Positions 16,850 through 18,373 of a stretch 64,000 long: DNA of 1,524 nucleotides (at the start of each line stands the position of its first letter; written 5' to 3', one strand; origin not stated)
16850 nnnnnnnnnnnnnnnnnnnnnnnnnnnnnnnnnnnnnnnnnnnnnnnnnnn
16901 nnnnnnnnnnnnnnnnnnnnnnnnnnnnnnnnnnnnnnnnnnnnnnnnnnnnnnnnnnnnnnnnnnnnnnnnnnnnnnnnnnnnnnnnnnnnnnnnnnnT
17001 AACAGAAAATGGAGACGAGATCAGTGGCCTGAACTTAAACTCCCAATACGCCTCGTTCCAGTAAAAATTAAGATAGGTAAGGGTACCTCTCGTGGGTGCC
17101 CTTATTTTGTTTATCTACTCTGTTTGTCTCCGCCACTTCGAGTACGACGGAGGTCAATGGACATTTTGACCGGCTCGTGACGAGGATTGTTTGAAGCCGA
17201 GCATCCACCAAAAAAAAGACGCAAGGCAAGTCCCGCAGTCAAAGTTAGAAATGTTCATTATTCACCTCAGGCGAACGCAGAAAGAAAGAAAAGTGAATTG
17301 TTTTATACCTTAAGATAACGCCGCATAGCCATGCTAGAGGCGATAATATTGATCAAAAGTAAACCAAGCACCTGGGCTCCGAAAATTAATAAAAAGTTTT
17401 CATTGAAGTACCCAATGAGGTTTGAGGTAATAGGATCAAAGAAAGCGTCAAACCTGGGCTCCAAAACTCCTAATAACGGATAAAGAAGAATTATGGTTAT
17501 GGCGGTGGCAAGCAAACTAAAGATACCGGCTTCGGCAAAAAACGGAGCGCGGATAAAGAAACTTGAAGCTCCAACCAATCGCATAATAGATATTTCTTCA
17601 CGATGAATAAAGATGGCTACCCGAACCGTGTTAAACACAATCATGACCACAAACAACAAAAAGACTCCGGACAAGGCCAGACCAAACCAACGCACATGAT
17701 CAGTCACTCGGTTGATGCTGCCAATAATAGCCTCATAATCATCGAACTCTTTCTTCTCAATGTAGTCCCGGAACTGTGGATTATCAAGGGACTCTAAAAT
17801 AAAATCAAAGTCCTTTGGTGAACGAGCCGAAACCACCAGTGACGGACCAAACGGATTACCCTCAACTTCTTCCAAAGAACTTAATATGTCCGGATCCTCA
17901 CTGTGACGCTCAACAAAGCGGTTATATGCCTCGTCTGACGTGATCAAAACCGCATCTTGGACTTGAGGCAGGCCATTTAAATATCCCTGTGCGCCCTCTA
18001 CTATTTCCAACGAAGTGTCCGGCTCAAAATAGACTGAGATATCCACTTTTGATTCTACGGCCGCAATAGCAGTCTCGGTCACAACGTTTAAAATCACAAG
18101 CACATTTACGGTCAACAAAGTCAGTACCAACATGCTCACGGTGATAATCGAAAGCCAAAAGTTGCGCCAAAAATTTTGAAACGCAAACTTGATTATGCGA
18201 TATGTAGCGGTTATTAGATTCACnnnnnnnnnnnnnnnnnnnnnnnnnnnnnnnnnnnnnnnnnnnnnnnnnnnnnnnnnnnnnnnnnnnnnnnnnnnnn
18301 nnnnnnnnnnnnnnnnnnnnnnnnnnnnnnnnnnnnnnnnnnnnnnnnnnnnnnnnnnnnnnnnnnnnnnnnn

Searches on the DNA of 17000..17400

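Call 10: search_rna_families(source=window, start=17000, end=17400, threshold=evalue, max_evalue=10, show_alignments=3)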
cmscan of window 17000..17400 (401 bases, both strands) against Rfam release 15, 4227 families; matches with E-value up to 10: 2.
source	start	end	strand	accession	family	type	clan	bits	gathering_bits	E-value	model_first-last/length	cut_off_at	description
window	17249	17317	-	RF00396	SNORA13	Gene; snRNA; snoRNA; HACA-box;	CL00028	15.5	53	4.1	1-134/134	no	Small nucleolar RNA SNORA13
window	17046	17108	+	RF01489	sbrA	Gene; sRNA;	-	12.6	45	9.8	1-71/71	no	Listeria sRNA sbrA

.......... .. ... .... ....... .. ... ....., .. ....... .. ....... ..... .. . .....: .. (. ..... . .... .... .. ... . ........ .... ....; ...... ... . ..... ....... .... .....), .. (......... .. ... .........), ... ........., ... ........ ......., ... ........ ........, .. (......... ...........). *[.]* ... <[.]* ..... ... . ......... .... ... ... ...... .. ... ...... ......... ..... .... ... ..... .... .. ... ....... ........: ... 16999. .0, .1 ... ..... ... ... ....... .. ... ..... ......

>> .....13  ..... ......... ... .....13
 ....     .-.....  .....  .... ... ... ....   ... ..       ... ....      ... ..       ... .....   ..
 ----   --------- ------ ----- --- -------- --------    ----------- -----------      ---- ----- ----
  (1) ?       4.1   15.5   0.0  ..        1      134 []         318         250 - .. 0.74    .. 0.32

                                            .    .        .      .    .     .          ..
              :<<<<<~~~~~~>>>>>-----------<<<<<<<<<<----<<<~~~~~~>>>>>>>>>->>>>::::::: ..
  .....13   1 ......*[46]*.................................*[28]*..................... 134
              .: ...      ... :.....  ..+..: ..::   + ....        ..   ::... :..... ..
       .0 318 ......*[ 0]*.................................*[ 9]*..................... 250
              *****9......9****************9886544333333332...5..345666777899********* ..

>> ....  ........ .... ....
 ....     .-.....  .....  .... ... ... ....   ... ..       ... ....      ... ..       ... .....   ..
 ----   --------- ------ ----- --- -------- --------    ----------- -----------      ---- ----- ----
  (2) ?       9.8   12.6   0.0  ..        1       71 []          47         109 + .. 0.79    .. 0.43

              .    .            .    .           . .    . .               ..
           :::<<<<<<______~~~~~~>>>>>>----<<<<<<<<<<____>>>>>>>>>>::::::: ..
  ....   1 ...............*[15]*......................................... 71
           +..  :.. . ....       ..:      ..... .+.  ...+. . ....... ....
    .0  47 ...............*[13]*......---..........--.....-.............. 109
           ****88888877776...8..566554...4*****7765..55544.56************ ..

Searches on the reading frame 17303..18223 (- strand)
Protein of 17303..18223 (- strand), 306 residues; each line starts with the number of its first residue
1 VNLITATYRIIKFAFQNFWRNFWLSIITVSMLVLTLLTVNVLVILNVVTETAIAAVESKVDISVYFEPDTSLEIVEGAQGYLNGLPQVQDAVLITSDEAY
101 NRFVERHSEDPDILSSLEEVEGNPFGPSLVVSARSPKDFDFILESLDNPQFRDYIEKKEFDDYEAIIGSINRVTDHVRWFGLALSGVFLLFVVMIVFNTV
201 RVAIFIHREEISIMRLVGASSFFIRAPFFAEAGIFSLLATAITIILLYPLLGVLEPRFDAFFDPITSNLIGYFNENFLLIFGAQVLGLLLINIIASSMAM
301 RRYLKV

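Call 17: search_protein_families(library=pfam, proteins=[window:17303-18223:-])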
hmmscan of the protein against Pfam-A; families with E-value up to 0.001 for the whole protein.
window:17303-18223:- (306 aa): 2 families
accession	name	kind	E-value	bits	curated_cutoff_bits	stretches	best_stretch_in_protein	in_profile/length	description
PF02687.27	FtsX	-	5.7e-10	39.7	25.5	1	183-302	2-118/120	FtsX-like permease C-terminal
PF18075.7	FtsX_ECD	-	1.7e-09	38.6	23.5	1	60-146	1-87/96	FtsX extracellular domain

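Call 60: find_homologous_proteins(query=window:17303-18223:-, max_evalue=1e-40)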
Query window:17303-18223:- (306 aa): 1651 proteins with E <= 1e-40 among 8000 candidates; the best 120 are listed.
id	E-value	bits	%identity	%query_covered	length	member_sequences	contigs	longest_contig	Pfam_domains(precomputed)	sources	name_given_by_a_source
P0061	4.7e-178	609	90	100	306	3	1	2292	PF02687.28,PF18075.9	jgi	-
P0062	1.7e-144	499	74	100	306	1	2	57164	PF02687.28,PF18075.9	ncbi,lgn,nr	ncbi:ABC transporter permease [Patescibacteria group bacterium]|nr:ABC transporter permease [Patesci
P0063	1.2e-143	496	74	100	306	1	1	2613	PF02687.28,PF18075.9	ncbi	-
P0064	1.3e-142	492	75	98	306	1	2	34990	PF02687.28,PF18075.9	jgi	-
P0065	2.0e-141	489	74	100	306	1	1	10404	PF02687.28,PF18075.9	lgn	-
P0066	1.4e-140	486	73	100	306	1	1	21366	PF02687.28,PF18075.9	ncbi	-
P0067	9.4e-140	483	74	99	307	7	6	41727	PF02687.28,PF18075.9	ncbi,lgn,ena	-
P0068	2.8e-139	482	72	100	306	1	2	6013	PF02687.28,PF18075.9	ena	-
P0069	1.5e-138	479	72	100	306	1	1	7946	PF02687.28,PF18075.9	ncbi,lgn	-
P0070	9.5e-138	477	71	100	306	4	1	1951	PF02687.28,PF18075.9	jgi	-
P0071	2.7e-136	472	71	100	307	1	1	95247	PF02687.28,PF18075.9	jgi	jgi:cell division transport system permease protein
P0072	1.8e-134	466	69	100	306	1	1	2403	PF02687.28,PF18075.9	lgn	-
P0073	4.4e-127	441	74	90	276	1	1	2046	PF02687.28,PF18075.9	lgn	-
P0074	2.0e-122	426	71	83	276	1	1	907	PF02687.28,PF18075.9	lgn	-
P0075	2.6e-120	419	71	90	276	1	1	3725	PF02687.28,PF18075.9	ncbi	ncbi:MAG: permease-like cell division protein FtsX [Candidatus Uhrbacteria bacterium]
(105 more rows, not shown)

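Call 61: find_encoding_contigs(protein=P0064, flank=10000, max_places=3)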
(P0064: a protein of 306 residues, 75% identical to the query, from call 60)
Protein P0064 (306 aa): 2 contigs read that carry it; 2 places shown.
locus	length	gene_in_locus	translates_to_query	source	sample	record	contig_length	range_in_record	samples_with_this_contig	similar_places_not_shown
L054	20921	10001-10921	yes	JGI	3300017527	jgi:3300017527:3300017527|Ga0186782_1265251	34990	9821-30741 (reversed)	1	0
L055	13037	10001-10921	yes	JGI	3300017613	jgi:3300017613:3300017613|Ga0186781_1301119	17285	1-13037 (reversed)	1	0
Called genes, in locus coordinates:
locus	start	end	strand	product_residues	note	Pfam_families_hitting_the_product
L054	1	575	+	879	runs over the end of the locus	PF00690:Cation_ATPase_N, PF00122:E1-E2_ATPase, PF00702:Hydrolase, PF13246:Cation_ATPase, PF08282:Hydrolase_3 (faint), PF00689:Cation_ATPase_C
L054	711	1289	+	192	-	PF01997:Translin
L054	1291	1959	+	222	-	PF00535:Glycos_transf_2, PF13641:Glyco_tranf_2_3 (weak)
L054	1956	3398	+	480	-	PF21799:MurD-like_N (faint), PF08245:Mur_ligase_M, PF02875:Mur_ligase_C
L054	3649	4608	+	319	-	-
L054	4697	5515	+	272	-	PF04294:VanW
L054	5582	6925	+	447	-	PF08245:Mur_ligase_M, PF02875:Mur_ligase_C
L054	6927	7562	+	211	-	PF03703:bPH_2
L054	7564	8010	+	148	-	PF04977:DivIC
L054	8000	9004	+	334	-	PF13624:SurA_N_3, PF13623:SurA_N_2 (faint), PF09312:SurA_N, PF00639:Rotamase, PF13616:Rotamase_3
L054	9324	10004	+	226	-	PF00005:ABC_tran, PF13401:AAA_22 (faint)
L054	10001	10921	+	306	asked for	PF18075:FtsX_ECD, PF02687:FtsX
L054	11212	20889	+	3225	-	-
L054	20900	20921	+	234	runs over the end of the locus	-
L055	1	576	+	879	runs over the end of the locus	PF00690:Cation_ATPase_N, PF00122:E1-E2_ATPase, PF00702:Hydrolase, PF13246:Cation_ATPase, PF08282:Hydrolase_3 (faint), PF00689:Cation_ATPase_C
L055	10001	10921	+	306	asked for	PF18075:FtsX_ECD, PF02687:FtsX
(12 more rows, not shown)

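Call 62: find_encoding_contigs(protein=P0067, flank=10000, max_places=6)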
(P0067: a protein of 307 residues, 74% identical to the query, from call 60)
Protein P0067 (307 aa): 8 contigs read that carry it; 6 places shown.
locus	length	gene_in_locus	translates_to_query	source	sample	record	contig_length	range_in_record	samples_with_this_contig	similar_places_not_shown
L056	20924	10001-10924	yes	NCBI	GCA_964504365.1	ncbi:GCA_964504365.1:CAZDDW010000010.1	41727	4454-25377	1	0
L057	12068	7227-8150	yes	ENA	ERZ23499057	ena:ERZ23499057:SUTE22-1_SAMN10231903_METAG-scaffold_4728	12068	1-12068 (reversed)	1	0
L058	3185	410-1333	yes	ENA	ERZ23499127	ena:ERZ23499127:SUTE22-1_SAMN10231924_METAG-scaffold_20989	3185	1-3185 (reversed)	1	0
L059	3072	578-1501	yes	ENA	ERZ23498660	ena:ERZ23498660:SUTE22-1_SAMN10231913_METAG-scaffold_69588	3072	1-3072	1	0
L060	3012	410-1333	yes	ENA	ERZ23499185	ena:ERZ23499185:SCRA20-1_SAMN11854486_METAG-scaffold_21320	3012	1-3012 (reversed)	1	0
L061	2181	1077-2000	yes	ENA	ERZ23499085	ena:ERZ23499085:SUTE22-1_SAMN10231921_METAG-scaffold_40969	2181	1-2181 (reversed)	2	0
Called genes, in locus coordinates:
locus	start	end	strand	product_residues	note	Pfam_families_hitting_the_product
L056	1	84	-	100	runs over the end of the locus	-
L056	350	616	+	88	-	-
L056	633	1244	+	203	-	-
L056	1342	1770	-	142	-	-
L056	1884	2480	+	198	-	-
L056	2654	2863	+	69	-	-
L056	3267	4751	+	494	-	-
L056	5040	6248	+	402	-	PF08245:Mur_ligase_M, PF02875:Mur_ligase_C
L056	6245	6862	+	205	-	PF03703:bPH_2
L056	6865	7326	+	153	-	PF04977:DivIC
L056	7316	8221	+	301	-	PF13624:SurA_N_3 (weak), PF00639:Rotamase, PF13616:Rotamase_3, PF13145:Rotamase_2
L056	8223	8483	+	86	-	PF03083:MtN3_slv (weak), PF04193:PQ-loop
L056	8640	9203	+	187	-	PF20803:PaaX_M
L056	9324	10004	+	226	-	PF00005:ABC_tran, PF20720:nSTAND3 (faint), PF13401:AAA_22 (weak)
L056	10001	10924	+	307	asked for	PF18075:FtsX_ECD, PF02687:FtsX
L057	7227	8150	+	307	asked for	PF18075:FtsX_ECD, PF02687:FtsX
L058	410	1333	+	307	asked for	PF18075:FtsX_ECD, PF02687:FtsX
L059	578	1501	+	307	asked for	PF18075:FtsX_ECD, PF02687:FtsX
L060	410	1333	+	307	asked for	PF18075:FtsX_ECD, PF02687:FtsX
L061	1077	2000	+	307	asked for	PF18075:FtsX_ECD, PF02687:FtsX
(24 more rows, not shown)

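Call 63: find_encoding_contigs(protein=P0071, flank=10000, max_places=2)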
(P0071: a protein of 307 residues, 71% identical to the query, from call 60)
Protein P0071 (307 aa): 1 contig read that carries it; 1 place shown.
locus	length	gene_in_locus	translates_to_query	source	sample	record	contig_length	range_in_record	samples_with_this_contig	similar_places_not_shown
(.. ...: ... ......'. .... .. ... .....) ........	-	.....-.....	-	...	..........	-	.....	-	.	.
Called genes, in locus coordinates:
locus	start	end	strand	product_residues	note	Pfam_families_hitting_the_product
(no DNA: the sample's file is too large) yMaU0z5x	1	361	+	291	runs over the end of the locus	PF01177:Asp_Glu_race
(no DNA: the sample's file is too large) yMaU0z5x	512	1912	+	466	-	-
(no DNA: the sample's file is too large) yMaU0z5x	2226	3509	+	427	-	-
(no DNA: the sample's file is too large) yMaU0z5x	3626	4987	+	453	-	PF08245:Mur_ligase_M, PF02875:Mur_ligase_C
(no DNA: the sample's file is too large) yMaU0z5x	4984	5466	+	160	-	PF14470:bPH_3 (weak), PF03703:bPH_2 (weak)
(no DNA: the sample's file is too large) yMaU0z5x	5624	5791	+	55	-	-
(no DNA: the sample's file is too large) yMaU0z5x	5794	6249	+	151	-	PF04977:DivIC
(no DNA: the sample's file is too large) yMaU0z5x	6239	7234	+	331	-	PF13145:Rotamase_2 (weak), PF00639:Rotamase, PF13616:Rotamase_3 (weak)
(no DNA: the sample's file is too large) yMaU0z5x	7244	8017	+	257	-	-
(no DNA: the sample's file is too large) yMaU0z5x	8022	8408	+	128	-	-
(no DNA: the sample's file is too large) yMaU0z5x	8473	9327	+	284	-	PF03330:DPBB_1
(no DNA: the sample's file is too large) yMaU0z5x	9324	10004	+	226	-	PF00005:ABC_tran, PF13401:AAA_22 (faint)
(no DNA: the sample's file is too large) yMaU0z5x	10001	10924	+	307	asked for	PF18075:FtsX_ECD, PF02687:FtsX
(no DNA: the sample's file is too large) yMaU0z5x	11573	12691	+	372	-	PF00963:Cohesin (weak)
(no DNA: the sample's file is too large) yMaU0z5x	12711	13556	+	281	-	PF00404:Dockerin_1 (weak)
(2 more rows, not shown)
